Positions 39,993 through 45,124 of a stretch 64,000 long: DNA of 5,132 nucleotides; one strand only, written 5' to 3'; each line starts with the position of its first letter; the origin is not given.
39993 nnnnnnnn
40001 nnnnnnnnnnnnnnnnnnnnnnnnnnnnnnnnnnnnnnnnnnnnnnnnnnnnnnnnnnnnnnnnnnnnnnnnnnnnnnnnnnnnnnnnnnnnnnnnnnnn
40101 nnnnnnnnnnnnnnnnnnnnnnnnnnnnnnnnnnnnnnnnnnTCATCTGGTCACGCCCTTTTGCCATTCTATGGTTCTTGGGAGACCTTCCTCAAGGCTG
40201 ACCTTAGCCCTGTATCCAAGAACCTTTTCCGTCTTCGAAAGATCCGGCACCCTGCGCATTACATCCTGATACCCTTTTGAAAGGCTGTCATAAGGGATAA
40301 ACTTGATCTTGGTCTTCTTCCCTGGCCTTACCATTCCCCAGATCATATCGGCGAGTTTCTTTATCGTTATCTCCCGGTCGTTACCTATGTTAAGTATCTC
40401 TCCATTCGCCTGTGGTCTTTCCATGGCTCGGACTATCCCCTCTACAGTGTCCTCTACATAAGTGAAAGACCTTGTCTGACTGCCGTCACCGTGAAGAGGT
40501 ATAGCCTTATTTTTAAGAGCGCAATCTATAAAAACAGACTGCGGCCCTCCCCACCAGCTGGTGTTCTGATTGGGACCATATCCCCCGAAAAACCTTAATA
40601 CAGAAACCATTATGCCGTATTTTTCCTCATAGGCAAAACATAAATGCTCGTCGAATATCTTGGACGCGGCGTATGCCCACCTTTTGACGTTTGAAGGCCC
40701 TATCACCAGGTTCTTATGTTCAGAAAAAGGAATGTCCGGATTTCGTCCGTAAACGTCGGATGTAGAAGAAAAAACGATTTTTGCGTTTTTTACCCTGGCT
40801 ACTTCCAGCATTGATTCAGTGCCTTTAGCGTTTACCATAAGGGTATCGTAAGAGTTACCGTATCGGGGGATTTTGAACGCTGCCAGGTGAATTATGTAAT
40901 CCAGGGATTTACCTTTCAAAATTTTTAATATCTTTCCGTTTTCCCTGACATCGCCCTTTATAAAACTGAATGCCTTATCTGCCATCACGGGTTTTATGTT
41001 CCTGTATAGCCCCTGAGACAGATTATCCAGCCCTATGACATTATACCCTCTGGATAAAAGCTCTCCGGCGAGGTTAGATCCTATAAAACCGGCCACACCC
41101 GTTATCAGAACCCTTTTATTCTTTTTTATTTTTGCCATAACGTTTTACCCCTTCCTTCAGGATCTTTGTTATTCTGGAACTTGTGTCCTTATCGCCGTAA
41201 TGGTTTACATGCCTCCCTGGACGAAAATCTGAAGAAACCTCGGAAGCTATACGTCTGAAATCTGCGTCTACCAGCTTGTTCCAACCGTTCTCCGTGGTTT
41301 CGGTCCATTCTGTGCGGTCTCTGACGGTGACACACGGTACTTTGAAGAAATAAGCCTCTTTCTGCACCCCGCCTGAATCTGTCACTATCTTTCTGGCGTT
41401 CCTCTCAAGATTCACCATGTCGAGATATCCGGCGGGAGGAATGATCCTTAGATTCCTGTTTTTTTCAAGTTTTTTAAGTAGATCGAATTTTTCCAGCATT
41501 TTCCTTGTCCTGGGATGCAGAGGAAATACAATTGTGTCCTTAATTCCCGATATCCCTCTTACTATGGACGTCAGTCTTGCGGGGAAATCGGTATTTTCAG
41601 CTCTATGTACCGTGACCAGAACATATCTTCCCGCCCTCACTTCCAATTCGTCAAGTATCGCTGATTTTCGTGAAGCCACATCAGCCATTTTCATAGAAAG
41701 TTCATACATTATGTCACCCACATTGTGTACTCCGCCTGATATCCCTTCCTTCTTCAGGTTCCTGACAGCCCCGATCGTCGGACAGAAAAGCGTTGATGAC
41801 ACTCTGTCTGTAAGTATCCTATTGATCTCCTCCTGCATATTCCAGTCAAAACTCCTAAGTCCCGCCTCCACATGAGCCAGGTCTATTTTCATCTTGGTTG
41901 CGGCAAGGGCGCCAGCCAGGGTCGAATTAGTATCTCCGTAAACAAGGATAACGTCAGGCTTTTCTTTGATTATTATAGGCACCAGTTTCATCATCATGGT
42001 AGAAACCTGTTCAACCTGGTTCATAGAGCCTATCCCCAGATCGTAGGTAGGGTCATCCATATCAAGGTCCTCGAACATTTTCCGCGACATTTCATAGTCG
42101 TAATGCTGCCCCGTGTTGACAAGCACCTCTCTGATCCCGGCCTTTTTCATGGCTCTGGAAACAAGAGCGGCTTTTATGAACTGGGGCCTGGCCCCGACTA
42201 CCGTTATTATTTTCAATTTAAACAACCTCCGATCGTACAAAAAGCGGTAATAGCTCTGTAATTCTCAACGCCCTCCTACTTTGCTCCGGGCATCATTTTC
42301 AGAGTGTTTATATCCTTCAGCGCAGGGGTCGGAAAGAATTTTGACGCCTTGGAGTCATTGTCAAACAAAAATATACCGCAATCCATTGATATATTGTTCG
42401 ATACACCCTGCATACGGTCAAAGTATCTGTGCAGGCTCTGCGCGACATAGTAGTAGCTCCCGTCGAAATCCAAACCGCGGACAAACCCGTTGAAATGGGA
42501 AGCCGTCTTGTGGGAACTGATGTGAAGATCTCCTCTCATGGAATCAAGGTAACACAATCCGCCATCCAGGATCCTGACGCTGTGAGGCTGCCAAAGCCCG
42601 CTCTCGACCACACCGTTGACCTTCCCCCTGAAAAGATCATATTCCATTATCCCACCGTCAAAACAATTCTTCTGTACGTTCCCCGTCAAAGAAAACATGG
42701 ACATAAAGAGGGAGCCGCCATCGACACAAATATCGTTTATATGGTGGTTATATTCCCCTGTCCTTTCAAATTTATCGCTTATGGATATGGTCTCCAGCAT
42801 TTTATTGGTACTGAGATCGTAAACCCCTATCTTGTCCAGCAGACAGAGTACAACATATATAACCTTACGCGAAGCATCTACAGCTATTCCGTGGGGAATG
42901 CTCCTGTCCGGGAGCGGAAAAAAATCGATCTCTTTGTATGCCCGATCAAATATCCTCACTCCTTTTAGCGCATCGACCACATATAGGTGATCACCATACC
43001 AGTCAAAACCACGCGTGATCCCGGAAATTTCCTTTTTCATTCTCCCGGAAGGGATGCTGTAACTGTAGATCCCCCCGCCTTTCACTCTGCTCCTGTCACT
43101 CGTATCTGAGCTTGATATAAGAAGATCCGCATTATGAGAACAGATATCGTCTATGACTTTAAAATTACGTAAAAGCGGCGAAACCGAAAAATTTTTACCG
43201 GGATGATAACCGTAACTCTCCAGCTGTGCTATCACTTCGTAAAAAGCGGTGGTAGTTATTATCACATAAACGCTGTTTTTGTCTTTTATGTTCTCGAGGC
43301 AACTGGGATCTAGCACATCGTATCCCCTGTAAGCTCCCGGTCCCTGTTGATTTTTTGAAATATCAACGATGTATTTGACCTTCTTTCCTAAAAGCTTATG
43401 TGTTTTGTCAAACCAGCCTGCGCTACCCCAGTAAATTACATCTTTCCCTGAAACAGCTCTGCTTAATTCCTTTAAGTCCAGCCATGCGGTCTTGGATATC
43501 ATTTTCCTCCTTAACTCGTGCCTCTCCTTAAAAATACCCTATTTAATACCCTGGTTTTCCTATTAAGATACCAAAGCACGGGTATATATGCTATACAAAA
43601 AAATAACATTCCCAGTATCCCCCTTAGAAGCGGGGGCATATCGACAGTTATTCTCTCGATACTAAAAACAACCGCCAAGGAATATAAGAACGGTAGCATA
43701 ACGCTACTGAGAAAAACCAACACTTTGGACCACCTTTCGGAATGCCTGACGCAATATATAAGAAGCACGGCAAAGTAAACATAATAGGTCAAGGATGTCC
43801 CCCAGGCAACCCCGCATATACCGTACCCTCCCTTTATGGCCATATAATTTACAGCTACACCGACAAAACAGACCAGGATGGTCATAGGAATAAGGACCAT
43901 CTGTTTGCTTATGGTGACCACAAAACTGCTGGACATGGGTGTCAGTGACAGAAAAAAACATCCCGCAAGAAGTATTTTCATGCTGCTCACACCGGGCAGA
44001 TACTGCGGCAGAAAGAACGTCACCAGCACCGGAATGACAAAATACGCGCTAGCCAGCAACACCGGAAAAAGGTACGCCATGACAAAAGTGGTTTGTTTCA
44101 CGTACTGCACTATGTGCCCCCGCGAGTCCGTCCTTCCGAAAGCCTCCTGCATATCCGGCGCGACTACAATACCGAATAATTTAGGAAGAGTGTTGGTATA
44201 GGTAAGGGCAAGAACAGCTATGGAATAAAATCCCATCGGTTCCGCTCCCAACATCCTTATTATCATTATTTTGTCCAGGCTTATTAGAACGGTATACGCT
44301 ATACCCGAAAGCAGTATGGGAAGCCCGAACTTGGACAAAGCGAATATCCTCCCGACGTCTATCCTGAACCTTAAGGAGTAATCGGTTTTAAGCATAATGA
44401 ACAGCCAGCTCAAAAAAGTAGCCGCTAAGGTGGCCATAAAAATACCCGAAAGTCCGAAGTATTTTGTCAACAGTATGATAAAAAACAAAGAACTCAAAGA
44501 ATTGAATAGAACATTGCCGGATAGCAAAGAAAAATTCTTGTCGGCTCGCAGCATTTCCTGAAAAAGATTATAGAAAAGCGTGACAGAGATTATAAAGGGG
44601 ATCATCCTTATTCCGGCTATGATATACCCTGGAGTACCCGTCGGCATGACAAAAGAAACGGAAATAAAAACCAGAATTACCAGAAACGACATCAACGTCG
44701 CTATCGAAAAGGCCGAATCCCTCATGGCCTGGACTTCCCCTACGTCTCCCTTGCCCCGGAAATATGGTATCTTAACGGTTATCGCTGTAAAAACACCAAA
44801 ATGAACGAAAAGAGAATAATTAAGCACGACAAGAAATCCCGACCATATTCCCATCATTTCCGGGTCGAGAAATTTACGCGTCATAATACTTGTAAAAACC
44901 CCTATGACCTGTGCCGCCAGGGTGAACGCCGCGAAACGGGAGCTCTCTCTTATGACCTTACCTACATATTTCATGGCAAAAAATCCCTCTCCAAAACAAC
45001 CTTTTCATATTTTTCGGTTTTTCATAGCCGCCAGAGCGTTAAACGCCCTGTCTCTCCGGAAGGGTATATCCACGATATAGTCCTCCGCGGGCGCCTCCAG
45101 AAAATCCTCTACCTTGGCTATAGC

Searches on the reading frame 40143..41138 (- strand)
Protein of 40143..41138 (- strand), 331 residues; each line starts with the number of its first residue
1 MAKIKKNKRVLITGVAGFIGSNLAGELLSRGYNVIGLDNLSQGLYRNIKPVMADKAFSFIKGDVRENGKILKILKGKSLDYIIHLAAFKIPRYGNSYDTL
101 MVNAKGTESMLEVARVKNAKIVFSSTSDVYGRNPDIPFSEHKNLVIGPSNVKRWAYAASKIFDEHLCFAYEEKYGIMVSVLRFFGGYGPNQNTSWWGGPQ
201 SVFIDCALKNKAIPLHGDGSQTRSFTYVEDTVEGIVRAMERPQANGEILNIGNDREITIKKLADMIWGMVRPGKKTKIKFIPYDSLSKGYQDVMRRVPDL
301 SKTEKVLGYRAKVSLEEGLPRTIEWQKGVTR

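Call 11: search_protein_families(library=pfam, proteins=[window:40143-41138:-], max_evalue=0.01)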
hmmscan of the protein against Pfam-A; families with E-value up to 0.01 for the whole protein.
window:40143-41138:- (331 aa): 7 families
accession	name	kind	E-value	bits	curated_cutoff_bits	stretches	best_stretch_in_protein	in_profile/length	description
PF16363.11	GDP_Man_Dehyd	-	2.8e-54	185.3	27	1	11-320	1-330/332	GDP-mannose 4,6 dehydratase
PF01370.27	Epimerase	-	3.6e-50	171.1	20.9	1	10-252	1-240/240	NAD dependent epimerase/dehydratase family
PF01073.25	3Beta_HSD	-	2.4e-13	50.2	22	1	11-241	1-231/280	3-beta hydroxysteroid dehydrogenase/isomerase family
PF04321.23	RmlD_sub_bind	-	4.8e-12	46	27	1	9-272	2-233/287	RmlD substrate binding domain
PF02719.21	Polysacc_synt_2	-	4.7e-09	36.3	20.2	1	10-126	1-128/293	Polysaccharide biosynthesis protein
PF07993.18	NAD_binding_4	-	8.3e-08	32.1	20.1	1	77-182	87-203/258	Male sterility protein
PF00106.31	adh_short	-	0.00019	21.4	26.6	1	8-75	1-69/195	short chain dehydrogenase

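Call 79: search_protein_families(library=ncbifam, proteins=[window:40143-41138:-], max_evalue=0.00001)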
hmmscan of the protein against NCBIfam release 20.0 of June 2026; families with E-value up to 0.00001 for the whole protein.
window:40143-41138:- (331 aa): 29 families (the best 25 are shown)
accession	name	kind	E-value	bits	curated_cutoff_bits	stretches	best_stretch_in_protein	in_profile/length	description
NF008872.0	PRK11908.1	equivalog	1e-41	143.2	294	1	8-327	2-336/349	bifunctional UDP-4-keto-pentose/UDP-xylose synthase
NF005998.1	PRK08125.1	equivalog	6.4e-41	140.5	777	1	3-325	311-648/649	bifunctional UDP-4-amino-4-deoxy-L-arabinose formyltransferase/UDP-glucuronic acid oxidase ArnA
TIGR04180.1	EDH_00030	hypoth_equivalog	1.1e-38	133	475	1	10-312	1-295/297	NAD-dependent 4,6-dehydratase LegB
TIGR01181.1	dTDP_gluc_dehyt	equivalog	1.2e-38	133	365.1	1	9-326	1-311/321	dTDP-glucose 4,6-dehydratase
TIGR01179.1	galE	equivalog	1.8e-33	115.8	262.3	1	9-328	1-327/332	UDP-glucose 4-epimerase GalE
TIGR02197.1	heptose_epim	equivalog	3.5e-29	102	274.6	1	10-325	1-312/316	ADP-glyceromanno-heptose 6-epimerase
NF011728.1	PRK15181.1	equivalog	1.7e-28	99.6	760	1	7-326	15-337/348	Vi polysaccharide biosynthesis UDP-N-acetylglucosaminuronic acid C-4 epimerase TviC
NF007956.0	PRK10675.1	subfamily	3.2e-22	79.1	394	1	9-327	2-330/338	UDP-glucose 4-epimerase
NF007490.0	PRK10084.1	subfamily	3.9e-22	78.7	649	1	9-326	2-334/361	dTDP-glucose 4,6-dehydratase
NF007582.0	PRK10217.1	equivalog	9.5e-20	71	698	1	8-326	2-331/355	dTDP-glucose 4,6-dehydratase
NF047922.1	GDPFucSynFcl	equivalog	9.2e-18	64.7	500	1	97-325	79-300/308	GDP-L-fucose synthase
NF041015.1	UDPsulfquin_syn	equivalog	1e-16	60.9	575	1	53-281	64-322/384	UDP-sulfoquinovose synthase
TIGR02622.1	CDP_4_6_dhtase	equivalog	2.6e-15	56.4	278.45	1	6-172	3-170/352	CDP-glucose 4,6-dehydratase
NF042422.1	oxyalk_red_OleD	equivalog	6.6e-14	52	580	1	9-241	2-217/329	2-alkyl-3-oxoalkanoate reductase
NF043036.1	ErythonDh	equivalog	9.7e-13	48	325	1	9-148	2-145/321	D-erythronate dehydrogenase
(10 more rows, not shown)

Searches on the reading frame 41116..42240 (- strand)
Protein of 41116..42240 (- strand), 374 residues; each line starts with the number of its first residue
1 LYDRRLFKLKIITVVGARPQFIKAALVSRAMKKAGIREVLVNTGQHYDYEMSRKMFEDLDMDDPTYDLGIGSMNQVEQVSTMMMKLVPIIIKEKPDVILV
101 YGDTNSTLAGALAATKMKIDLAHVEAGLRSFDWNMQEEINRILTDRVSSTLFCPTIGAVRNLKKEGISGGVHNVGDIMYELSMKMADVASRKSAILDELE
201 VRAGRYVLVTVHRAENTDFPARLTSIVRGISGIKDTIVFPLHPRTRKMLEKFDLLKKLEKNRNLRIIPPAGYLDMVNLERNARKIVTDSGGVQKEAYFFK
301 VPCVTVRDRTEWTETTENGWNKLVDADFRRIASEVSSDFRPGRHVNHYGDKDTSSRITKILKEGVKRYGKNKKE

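Call 10: search_protein_families(library=pfam, proteins=[window:41116-42240:-], max_evalue=0.01)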
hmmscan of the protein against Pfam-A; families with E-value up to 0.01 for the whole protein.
window:41116-42240:- (374 aa): 1 family
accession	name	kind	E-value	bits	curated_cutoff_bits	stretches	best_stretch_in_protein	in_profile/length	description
PF02350.25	Epimerase_2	-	4.2e-97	325.6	30.6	1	32-362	4-347/347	UDP-N-acetylglucosamine 2-epimerase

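Call 79: search_protein_families(library=ncbifam, proteins=[window:41116-42240:-], max_evalue=0.00001)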
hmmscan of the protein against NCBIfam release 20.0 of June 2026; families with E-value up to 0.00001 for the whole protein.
window:41116-42240:- (374 aa): 2 families
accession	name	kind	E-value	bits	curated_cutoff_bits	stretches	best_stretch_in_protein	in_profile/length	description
TIGR00236.1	wecB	equivalog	1.4e-88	297.6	210.15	1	9-363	1-364/366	non-hydrolyzing UDP-N-acetylglucosamine 2-epimerase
TIGR03568.1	NeuC_NnaA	equivalog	2.1e-18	66.4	235.9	1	10-361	2-365/365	UDP-N-acetylglucosamine 2-epimerase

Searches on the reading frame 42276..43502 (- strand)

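Call 10: search_protein_families(library=pfam, proteins=[window:42276-43502:-], max_evalue=0.01)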
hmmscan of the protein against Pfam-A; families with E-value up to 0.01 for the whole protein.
window:42276-43502:- (408 aa): 1 family
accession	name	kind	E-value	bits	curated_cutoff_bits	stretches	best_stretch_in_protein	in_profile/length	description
PF16261.11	DUF4915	-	3.7e-09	36.7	35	1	291-384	184-285/316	Domain of unknown function (DUF4915)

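Call 79: search_protein_families(library=ncbifam, proteins=[window:42276-43502:-], max_evalue=0.00001)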
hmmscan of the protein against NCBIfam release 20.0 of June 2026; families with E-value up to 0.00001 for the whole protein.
window:42276-43502:- (408 aa): 1 family
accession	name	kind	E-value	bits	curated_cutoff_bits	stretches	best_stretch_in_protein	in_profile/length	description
TIGR03032.1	TIGR03032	hypoth_equivalog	1.2e-07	31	251.5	1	294-383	193-290/335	TIGR03032 family protein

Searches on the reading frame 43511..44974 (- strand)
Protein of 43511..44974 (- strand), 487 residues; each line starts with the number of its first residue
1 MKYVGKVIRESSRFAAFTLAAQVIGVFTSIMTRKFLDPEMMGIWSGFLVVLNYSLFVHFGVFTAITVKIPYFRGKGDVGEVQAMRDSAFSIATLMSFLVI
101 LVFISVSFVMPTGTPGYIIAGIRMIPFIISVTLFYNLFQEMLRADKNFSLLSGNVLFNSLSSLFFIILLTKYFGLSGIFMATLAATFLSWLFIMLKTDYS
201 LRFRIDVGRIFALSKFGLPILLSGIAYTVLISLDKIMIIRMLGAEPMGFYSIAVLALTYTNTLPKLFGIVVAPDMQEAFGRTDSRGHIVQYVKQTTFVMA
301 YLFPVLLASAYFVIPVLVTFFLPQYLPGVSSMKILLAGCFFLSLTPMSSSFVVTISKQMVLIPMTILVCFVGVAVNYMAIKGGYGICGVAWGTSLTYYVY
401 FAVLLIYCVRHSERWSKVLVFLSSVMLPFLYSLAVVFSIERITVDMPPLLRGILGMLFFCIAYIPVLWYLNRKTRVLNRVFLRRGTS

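Call 6: search_protein_families(library=ncbifam, proteins=[window:43511-44974:-])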
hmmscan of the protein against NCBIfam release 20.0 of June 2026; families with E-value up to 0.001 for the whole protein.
window:43511-44974:- (487 aa): 0 families

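Call 10: search_protein_families(library=pfam, proteins=[window:43511-44974:-], max_evalue=0.01)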
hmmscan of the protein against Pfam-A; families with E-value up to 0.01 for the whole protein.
window:43511-44974:- (487 aa): 2 families
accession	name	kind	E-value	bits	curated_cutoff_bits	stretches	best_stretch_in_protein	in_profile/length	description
PF13440.11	Polysacc_synt_3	-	7.3e-09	35.7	23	1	35-327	5-290/293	Polysaccharide biosynthesis protein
PF01943.22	Polysacc_synt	-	3.5e-07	30.4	28.2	1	17-257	11-251/274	Polysaccharide biosynthesis protein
